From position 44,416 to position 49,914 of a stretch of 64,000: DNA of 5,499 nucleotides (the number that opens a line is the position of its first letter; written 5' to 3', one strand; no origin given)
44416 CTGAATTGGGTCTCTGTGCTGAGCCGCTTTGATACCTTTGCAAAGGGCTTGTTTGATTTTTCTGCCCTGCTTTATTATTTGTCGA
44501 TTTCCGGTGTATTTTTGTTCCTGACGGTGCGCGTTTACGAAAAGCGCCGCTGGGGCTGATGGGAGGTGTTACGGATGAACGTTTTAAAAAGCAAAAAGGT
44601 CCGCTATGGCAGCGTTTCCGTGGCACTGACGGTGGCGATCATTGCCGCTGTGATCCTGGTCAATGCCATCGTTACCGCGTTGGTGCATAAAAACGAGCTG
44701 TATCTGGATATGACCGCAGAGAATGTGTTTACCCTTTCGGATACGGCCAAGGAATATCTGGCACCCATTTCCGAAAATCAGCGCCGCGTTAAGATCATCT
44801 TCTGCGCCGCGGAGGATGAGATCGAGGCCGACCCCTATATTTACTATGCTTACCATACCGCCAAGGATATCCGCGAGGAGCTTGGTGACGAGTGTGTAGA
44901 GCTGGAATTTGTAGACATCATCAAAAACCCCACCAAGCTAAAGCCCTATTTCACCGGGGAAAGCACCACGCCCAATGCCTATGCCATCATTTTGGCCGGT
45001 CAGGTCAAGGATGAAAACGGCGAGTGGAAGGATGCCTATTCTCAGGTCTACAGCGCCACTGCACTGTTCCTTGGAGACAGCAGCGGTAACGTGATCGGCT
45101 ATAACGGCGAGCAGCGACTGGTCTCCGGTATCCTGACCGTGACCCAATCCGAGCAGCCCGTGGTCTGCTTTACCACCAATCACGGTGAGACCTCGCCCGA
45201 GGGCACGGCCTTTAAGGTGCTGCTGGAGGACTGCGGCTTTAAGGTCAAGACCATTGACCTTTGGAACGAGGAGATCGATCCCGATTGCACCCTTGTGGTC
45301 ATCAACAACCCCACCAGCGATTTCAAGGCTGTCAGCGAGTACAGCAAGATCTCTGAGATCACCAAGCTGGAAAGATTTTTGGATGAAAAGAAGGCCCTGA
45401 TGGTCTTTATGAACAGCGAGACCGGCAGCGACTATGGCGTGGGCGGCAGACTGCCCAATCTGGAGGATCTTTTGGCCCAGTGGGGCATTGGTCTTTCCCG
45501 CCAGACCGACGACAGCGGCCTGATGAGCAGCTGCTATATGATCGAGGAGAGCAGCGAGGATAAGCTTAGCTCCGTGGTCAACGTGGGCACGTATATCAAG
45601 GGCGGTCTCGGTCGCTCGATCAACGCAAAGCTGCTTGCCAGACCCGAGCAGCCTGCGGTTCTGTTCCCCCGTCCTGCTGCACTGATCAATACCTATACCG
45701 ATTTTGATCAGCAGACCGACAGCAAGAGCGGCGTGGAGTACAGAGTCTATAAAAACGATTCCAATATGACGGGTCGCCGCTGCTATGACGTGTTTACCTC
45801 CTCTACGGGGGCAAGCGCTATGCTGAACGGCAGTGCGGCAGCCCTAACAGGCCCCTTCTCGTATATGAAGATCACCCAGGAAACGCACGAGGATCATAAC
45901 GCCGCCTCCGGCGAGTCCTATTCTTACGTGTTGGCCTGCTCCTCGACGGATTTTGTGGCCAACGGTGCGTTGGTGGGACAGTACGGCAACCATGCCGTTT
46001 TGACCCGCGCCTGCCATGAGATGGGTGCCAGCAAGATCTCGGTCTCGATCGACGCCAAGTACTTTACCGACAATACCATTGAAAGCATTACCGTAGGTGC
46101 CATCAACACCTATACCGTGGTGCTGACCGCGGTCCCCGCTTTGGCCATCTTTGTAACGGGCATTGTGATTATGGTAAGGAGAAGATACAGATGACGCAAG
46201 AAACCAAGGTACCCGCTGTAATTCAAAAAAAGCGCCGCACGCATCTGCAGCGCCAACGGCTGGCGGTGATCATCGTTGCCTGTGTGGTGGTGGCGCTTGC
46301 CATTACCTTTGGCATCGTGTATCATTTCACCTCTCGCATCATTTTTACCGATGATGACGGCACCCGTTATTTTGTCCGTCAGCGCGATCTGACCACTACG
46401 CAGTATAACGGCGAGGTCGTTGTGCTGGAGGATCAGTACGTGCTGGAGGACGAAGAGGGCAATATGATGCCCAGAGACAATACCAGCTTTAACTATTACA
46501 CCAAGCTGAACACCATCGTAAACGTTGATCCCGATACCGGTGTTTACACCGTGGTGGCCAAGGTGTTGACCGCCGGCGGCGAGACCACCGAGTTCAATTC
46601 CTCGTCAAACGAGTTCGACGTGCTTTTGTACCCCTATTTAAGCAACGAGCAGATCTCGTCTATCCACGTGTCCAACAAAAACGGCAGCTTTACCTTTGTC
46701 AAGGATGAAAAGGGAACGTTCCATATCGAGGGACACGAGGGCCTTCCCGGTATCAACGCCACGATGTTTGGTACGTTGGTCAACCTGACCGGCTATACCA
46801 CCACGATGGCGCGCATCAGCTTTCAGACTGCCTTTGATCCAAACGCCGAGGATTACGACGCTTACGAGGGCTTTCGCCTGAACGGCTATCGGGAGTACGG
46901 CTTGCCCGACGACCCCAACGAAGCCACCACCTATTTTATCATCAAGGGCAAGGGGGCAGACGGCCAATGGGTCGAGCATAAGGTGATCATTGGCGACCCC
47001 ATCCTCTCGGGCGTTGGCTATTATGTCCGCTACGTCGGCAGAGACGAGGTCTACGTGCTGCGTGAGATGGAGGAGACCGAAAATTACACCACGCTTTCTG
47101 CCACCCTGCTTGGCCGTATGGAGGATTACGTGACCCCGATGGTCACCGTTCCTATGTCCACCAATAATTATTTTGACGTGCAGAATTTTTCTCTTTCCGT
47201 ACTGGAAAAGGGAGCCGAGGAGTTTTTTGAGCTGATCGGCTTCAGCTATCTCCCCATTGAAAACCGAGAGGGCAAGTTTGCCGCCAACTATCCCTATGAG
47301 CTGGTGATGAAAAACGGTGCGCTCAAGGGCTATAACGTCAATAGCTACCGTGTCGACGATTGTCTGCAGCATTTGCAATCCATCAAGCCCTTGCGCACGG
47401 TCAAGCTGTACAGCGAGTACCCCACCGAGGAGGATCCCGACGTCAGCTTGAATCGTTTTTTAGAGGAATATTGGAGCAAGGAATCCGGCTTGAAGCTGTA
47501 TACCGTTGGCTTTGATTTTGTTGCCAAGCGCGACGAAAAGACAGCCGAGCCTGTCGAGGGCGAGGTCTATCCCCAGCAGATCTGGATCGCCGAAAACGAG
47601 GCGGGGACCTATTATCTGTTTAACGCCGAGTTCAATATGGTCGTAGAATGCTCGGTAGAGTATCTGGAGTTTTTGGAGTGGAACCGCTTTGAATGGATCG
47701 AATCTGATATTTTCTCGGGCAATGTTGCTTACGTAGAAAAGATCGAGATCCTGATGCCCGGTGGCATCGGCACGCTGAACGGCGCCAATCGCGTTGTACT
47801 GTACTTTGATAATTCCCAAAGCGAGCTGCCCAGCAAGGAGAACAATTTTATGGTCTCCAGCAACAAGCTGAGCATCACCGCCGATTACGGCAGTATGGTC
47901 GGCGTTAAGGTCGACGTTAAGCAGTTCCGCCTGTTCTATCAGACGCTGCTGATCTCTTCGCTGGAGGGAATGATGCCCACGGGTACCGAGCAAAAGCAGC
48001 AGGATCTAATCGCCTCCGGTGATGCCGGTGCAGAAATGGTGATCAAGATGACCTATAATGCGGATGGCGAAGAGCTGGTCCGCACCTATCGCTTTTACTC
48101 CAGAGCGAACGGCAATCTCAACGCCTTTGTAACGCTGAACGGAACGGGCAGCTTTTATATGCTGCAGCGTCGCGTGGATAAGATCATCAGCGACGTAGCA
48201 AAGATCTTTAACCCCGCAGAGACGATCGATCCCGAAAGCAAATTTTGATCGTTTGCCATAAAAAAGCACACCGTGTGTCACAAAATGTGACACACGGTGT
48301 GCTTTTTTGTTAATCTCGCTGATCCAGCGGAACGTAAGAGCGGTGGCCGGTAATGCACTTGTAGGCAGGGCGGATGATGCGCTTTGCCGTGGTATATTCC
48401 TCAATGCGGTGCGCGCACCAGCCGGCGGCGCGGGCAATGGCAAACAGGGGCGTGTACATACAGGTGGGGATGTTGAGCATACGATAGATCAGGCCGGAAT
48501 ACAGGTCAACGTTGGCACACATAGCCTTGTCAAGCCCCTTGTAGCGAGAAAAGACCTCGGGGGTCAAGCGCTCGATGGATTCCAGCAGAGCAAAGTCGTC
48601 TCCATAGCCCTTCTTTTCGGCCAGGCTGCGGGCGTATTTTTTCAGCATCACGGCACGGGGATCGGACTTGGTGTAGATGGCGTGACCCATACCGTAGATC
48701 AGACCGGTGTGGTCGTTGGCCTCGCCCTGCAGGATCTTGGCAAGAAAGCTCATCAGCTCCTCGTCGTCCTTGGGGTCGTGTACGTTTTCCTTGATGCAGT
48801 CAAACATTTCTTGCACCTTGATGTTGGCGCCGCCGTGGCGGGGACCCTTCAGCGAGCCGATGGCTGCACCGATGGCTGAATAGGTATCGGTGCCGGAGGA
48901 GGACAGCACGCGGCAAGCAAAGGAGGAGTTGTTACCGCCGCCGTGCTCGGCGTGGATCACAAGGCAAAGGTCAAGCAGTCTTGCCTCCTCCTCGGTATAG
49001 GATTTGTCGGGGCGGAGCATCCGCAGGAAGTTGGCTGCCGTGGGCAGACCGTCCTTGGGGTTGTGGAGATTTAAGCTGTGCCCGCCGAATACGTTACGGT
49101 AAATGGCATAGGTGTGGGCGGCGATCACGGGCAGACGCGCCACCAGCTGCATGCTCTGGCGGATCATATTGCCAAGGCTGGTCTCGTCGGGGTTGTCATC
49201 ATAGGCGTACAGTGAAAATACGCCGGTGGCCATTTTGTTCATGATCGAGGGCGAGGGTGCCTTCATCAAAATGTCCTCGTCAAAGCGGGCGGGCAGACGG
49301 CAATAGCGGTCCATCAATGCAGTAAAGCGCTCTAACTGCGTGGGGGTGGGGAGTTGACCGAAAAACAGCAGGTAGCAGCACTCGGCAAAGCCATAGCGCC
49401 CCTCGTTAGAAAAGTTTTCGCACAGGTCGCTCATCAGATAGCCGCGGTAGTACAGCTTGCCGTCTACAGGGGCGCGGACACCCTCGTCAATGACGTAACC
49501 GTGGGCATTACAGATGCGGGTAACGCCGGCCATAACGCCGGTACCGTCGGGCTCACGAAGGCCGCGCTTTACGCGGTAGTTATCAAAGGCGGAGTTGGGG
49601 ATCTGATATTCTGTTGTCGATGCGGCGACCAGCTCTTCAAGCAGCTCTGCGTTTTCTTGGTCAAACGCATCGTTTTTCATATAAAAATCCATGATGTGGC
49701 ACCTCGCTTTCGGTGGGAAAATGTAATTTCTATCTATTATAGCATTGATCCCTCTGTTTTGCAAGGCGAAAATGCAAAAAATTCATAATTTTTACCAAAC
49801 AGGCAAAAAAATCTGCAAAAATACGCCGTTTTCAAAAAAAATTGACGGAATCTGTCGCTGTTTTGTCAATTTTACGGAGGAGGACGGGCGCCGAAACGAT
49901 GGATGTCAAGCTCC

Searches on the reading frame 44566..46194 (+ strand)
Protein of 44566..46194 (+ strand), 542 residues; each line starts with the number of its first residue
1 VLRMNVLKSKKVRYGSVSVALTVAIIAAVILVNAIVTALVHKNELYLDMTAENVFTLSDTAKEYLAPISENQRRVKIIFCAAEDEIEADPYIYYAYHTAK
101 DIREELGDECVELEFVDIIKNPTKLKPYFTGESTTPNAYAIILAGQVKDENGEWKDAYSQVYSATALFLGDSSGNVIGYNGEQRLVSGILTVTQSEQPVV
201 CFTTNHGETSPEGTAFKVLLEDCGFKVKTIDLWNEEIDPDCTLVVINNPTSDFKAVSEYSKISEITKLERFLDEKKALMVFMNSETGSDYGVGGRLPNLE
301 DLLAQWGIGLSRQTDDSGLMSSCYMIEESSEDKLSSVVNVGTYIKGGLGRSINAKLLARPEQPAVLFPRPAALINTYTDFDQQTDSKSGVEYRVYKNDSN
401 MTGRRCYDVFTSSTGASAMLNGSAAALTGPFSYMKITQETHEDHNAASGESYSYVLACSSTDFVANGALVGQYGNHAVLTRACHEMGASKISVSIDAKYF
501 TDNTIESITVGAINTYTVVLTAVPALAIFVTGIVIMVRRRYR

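Call 43: search_protein_families(library=pfam, proteins=[window:44566-46194:+], max_evalue=0.001)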
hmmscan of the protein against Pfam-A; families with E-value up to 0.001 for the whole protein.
window:44566-46194:+ (542 aa): 1 family
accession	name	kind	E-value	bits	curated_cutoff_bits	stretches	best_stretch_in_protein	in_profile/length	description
PF09822.16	ABC_transp_aux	-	1.1e-09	38.4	34.7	1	197-310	1-114/288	ABC-type uncharacterized transport system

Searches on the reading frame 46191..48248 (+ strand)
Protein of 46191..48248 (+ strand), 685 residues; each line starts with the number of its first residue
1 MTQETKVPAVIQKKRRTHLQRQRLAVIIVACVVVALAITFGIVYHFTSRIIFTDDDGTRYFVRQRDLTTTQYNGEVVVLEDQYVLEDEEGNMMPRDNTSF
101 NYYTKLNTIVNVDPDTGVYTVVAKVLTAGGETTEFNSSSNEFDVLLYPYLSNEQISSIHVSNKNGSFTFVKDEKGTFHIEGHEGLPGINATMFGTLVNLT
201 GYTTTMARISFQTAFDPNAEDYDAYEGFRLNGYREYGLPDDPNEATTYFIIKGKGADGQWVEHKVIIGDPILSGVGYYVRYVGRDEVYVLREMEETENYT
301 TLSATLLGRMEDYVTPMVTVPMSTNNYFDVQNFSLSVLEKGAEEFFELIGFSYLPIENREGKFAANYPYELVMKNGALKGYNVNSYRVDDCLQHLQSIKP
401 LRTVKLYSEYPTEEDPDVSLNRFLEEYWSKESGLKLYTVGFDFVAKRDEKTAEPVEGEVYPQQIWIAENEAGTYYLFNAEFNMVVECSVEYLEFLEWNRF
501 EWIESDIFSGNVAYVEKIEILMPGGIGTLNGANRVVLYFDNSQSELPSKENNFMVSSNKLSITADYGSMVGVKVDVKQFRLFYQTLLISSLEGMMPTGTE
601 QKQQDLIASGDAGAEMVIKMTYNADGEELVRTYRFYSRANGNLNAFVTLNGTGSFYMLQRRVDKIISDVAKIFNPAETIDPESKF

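Call 43: search_protein_families(library=pfam, proteins=[window:46191-48248:+], max_evalue=0.001)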
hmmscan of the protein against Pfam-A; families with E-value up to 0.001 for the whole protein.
window:46191-48248:+ (685 aa): 1 family
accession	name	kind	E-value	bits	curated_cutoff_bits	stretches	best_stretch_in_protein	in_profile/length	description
PF14238.11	DUF4340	-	4.2e-09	37.3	25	0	234-292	40-89/183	Domain of unknown function (DUF4340)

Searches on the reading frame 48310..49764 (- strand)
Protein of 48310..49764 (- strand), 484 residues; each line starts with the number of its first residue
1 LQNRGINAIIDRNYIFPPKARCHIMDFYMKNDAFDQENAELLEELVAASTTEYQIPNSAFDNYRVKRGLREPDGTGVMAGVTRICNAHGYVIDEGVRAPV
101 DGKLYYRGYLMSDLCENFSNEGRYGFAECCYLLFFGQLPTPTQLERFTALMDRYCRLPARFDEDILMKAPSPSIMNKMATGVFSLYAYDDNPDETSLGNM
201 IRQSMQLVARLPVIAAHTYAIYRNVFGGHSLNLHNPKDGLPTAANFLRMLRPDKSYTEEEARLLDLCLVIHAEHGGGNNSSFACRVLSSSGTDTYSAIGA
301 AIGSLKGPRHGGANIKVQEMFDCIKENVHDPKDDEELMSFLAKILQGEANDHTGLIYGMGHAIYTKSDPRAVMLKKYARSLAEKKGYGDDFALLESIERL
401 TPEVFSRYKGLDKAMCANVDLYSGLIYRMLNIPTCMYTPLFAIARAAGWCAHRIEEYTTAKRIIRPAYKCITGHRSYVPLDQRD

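Call 43: search_protein_families(library=pfam, proteins=[window:48310-49764:-], max_evalue=0.001)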
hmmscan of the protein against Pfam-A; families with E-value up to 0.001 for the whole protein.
window:48310-49764:- (484 aa): 1 family
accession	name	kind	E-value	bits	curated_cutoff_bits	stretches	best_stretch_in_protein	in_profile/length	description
PF00285.26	Citrate_synt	-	3.8e-109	365.4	27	1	75-467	3-357/357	Citrate synthase, C-terminal domain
